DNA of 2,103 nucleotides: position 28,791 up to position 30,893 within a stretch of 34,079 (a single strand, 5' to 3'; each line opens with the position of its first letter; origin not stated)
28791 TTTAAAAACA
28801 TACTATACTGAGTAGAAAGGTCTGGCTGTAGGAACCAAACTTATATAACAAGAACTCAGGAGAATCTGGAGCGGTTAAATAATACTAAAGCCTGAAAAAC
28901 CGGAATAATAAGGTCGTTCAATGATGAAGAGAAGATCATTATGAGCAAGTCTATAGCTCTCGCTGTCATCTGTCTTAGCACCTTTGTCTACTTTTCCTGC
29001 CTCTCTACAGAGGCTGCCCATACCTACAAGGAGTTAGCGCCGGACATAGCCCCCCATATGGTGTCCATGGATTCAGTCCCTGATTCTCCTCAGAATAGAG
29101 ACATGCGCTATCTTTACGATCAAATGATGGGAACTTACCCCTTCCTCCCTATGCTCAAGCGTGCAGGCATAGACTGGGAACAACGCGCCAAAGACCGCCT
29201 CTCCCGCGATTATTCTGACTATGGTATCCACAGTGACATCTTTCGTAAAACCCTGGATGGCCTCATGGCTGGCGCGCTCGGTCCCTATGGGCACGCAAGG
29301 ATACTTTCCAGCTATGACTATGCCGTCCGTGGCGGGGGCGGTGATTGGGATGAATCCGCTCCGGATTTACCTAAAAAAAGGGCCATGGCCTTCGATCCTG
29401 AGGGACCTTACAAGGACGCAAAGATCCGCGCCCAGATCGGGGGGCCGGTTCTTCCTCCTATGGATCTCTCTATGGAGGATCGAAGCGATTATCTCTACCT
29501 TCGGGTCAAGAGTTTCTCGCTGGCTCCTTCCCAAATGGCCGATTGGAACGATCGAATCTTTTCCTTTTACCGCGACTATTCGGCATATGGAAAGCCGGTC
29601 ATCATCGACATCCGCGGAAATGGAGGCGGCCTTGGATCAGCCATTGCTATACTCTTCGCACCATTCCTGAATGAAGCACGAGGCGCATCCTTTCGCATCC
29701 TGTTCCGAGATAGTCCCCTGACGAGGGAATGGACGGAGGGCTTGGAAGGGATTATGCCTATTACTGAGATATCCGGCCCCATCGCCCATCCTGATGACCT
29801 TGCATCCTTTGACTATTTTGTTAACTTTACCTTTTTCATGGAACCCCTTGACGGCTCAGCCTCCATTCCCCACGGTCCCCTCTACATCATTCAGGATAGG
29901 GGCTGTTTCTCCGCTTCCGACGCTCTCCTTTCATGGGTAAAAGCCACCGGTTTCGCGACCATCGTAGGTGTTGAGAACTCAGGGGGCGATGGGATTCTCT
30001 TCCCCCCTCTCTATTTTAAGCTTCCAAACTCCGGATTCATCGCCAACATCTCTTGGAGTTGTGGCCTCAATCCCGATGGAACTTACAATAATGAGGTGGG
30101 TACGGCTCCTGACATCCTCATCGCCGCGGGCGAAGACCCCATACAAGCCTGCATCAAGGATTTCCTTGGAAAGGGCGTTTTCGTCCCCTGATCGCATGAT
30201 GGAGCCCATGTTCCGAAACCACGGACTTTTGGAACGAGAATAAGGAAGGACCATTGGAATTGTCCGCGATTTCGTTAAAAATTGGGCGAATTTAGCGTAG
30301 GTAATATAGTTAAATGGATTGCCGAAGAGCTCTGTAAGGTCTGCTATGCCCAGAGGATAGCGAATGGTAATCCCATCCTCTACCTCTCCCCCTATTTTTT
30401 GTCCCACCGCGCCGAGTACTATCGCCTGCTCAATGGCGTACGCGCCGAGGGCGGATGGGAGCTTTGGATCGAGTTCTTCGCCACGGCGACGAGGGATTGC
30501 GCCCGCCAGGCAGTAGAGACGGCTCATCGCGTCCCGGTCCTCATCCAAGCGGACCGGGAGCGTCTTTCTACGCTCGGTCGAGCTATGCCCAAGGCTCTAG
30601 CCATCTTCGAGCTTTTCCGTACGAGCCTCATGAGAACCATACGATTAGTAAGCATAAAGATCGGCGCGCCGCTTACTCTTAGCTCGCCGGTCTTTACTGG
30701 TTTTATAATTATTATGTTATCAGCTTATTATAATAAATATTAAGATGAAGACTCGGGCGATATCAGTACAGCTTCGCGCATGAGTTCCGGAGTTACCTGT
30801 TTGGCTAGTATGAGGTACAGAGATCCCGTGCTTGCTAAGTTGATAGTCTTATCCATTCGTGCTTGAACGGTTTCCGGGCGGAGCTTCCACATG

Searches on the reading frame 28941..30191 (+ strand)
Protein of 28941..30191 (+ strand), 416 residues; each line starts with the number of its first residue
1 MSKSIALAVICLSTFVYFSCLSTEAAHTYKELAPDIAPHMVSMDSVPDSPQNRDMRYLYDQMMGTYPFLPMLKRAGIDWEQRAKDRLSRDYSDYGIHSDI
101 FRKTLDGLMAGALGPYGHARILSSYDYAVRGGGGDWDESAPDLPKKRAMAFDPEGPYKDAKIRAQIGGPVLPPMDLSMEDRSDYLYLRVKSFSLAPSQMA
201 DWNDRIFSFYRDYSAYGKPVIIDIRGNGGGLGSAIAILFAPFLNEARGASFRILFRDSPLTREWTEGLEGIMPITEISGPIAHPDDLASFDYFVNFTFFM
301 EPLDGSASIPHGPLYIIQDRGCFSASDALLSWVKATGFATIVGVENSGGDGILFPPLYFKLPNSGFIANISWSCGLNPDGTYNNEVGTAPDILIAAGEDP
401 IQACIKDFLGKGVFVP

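Call 14: search_protein_families(library=pfam, proteins=[window:28941-30191:+], max_evalue=0.01)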
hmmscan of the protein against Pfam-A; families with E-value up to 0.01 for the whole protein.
window:28941-30191:+ (416 aa): 1 family
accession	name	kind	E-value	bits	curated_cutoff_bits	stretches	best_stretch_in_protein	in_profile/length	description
PF03572.23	Peptidase_S41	-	2e-15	57.2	24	1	184-393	2-164/165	Peptidase family S41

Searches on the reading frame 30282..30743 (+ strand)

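Call 14: search_protein_families(library=pfam, proteins=[window:30282-30743:+], max_evalue=0.01)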
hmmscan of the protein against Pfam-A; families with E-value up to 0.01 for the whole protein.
window:30282-30743:+ (153 aa): 0 families

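Call 28: search_protein_families(library=ncbifam, proteins=[window:30282-30743:+], max_evalue=0.001)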
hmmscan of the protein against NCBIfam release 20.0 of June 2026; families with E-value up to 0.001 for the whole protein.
window:30282-30743:+ (153 aa): 1 family
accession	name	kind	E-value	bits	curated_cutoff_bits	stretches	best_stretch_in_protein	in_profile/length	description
NF046030.1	ProtAdlyltaseSoFic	equivalog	1.5e-11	43.9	550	1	30-124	219-313/361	protein adenylyltransferase Fic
